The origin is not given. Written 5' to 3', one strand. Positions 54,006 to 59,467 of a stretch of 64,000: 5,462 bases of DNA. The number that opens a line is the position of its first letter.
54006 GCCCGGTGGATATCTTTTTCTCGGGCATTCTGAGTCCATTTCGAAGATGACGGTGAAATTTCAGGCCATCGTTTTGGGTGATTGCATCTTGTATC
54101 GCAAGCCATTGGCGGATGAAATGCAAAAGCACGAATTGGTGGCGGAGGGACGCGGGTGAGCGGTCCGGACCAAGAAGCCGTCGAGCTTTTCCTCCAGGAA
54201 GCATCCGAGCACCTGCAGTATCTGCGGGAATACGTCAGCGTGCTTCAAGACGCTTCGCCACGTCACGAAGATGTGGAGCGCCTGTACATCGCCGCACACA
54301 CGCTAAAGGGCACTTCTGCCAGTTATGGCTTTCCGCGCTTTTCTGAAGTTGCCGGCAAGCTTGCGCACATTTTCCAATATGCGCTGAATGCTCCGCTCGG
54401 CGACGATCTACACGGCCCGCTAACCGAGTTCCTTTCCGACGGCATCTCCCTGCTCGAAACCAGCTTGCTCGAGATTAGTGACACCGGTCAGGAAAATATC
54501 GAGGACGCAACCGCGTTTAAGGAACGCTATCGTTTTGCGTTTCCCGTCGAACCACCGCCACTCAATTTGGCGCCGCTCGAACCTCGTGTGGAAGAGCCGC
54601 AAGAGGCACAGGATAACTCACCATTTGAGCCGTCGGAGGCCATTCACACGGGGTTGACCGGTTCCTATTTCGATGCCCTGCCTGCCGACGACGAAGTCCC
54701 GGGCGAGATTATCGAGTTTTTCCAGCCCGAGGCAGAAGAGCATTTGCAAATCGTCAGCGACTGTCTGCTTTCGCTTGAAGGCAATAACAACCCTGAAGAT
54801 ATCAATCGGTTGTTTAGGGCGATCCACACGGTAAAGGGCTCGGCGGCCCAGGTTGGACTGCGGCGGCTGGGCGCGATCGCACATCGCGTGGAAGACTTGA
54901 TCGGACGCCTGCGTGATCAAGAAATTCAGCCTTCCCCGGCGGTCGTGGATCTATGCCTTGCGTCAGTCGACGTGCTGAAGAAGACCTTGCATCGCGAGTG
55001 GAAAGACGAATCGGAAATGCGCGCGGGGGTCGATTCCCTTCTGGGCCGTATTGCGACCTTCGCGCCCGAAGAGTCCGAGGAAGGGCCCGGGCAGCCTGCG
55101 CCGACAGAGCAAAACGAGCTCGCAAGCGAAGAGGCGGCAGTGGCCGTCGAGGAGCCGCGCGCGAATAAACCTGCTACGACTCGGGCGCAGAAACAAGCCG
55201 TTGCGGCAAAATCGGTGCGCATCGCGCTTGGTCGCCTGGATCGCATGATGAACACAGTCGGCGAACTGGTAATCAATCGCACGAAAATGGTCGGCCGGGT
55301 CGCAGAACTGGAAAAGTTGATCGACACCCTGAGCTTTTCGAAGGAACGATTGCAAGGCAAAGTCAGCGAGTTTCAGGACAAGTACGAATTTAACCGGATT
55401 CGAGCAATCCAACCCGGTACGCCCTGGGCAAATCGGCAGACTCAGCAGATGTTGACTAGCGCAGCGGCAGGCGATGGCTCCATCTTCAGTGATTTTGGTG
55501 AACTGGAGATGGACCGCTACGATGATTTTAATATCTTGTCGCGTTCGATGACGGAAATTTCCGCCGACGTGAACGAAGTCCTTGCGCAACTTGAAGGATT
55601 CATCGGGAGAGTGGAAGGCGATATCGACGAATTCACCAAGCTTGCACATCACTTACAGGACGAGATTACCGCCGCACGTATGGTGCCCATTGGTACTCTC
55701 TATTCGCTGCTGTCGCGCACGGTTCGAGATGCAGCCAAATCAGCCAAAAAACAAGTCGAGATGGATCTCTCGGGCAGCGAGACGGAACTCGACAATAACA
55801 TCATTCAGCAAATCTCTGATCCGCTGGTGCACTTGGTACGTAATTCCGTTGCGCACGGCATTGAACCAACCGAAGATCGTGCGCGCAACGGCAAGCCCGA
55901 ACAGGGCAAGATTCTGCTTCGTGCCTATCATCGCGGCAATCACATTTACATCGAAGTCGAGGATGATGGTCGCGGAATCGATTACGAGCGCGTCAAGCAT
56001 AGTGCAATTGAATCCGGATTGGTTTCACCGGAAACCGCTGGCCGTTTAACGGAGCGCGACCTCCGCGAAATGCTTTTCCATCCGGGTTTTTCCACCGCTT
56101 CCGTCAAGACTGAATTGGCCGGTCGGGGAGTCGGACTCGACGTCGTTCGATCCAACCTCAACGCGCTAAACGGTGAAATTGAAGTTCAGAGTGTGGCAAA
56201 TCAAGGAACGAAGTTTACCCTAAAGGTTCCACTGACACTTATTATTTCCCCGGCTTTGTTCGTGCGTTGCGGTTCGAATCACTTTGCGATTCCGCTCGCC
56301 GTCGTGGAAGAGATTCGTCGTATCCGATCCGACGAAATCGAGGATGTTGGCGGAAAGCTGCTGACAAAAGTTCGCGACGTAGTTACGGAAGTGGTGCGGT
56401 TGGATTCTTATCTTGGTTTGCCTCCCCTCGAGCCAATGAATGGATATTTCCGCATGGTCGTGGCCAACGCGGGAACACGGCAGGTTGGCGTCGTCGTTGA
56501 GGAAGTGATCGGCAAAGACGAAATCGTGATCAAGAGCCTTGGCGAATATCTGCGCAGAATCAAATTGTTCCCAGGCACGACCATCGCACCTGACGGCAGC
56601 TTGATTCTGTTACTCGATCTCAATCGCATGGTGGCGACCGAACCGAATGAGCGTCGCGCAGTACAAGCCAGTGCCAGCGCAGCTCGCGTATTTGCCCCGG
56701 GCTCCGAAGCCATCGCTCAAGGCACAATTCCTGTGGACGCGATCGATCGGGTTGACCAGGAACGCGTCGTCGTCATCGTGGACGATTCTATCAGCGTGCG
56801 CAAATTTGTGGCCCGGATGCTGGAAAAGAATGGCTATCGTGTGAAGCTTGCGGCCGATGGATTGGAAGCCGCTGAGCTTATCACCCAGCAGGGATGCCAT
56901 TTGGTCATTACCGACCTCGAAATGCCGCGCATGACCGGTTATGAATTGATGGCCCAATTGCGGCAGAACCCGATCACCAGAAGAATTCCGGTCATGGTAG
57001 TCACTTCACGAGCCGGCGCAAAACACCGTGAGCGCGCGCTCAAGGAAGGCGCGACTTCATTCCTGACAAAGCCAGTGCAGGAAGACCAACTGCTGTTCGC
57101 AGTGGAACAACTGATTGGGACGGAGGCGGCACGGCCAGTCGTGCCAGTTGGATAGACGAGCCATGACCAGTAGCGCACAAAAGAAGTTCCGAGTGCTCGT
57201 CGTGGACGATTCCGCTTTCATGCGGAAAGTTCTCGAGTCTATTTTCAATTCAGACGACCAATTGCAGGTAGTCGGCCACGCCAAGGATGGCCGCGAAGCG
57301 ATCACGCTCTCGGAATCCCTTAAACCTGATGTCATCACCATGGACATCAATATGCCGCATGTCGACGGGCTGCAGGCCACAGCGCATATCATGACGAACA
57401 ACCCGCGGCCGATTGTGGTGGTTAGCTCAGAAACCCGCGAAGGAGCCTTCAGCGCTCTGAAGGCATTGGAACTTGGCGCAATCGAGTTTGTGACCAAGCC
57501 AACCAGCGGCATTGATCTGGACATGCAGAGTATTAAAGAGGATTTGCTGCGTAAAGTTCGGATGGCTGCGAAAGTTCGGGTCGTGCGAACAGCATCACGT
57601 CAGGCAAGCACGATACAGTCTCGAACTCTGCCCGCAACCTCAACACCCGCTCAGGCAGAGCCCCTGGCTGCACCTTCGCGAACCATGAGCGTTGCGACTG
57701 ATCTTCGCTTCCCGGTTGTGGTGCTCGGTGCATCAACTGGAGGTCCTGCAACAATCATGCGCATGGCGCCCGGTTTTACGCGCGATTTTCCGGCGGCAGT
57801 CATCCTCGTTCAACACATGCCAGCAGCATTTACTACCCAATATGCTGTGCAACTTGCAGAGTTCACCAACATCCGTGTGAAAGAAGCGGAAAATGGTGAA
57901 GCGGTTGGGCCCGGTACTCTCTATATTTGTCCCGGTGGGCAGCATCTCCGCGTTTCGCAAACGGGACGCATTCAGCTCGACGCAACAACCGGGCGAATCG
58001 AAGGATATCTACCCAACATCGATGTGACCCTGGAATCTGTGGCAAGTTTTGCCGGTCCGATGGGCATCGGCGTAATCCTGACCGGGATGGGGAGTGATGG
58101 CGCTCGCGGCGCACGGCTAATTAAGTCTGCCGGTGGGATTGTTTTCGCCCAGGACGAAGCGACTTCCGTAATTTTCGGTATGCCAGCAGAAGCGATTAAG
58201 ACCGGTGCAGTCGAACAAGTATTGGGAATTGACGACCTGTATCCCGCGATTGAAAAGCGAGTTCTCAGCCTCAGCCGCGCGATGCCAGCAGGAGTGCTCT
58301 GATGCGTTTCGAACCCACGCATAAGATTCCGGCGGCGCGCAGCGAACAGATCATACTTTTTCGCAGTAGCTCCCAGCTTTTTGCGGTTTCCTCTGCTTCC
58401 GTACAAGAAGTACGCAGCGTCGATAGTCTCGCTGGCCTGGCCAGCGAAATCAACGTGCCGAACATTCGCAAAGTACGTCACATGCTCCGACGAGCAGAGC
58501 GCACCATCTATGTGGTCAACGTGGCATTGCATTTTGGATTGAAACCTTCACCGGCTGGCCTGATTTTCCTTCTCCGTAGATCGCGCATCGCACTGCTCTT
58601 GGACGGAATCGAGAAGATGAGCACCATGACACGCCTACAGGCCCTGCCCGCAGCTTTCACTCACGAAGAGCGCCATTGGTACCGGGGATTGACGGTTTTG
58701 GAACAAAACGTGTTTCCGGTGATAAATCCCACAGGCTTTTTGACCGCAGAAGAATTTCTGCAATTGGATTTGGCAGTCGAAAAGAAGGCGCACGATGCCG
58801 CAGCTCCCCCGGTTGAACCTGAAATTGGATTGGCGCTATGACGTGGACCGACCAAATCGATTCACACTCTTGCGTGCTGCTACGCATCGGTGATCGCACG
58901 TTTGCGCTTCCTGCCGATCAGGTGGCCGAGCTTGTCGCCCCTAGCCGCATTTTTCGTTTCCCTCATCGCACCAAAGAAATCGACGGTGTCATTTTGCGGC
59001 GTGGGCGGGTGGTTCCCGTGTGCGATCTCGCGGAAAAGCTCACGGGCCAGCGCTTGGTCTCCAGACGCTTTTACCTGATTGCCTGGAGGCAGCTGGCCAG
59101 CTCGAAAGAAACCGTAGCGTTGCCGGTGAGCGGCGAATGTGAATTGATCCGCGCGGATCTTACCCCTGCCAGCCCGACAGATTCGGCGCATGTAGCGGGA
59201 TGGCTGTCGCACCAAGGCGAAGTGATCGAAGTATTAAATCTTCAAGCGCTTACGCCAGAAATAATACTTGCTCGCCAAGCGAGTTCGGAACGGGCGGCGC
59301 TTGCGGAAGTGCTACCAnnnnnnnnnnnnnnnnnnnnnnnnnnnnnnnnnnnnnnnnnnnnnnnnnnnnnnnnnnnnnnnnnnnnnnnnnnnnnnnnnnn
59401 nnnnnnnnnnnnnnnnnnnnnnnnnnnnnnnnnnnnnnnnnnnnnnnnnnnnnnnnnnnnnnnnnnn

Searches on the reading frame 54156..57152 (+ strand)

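Call 28: search_protein_families(library=pfam, proteins=[window:54156-57152:+], max_evalue=0.001)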
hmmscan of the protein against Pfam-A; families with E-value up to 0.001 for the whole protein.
window:54156-57152:+ (999 aa): 5 families
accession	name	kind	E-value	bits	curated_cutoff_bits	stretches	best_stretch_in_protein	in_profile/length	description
PF00072.30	Response_reg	-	5.5e-28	97.8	30.2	1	872-983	1-110/111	Response regulator receiver domain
PF01627.28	Hpt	-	2.8e-26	92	24.6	2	184-273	1-80/84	Hpt domain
PF01584.24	CheW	-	1.2e-21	77.3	23.5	1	700-827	2-135/138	CheW-like domain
PF02518.31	HATPase_c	-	3.8e-18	66.4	26.4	1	555-694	4-110/111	Histidine kinase-, DNA gyrase B-, and HSP90-like ATPase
PF02895.20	H-kinase_dim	-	8.1e-09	36.3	23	1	352-408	2-63/68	Signal transducing histidine kinase, homodimeric domain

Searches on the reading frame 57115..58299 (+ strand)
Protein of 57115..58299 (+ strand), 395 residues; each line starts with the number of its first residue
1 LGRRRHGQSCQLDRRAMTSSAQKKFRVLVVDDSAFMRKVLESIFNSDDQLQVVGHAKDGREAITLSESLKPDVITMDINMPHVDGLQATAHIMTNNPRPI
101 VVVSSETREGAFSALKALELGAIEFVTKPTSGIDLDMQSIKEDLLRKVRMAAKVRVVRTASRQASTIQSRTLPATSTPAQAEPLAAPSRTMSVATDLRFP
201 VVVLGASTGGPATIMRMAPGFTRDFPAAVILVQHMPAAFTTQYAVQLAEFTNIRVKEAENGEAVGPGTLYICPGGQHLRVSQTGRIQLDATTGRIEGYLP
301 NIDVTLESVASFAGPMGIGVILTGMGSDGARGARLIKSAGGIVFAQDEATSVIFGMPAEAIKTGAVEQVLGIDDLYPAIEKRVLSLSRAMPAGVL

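Call 28: search_protein_families(library=pfam, proteins=[window:57115-58299:+], max_evalue=0.001)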
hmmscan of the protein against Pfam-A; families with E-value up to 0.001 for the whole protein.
window:57115-58299:+ (395 aa): 2 families
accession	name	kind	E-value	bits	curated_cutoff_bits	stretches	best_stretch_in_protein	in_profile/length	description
PF01339.22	CheB_methylest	-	1.3e-56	191.5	24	1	202-378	1-173/174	CheB methylesterase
PF00072.30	Response_reg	-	1.1e-23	84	30.2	1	27-132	1-103/111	Response regulator receiver domain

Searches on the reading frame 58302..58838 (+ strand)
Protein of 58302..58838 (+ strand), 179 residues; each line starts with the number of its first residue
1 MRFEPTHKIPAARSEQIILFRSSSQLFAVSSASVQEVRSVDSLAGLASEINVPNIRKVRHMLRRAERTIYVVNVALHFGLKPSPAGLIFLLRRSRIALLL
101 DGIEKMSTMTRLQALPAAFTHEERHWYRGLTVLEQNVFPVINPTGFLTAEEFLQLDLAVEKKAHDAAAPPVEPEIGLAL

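Call 28: search_protein_families(library=pfam, proteins=[window:58302-58838:+], max_evalue=0.001)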
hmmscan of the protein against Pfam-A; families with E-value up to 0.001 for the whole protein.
window:58302-58838:+ (179 aa): 1 family
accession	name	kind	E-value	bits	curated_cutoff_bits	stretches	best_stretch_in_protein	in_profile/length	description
PF01584.24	CheW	-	1.5e-07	31.6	23.5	1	16-150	1-137/138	CheW-like domain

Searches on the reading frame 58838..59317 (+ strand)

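Call 28: search_protein_families(library=pfam, proteins=[window:58838-59317:+], max_evalue=0.001)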
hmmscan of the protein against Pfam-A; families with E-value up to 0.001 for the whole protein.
window:58838-59317:+ (160 aa): 1 family
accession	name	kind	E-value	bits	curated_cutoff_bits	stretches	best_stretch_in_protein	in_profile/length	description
PF01584.24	CheW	-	1.9e-17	63.6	23.5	1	12-138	2-133/138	CheW-like domain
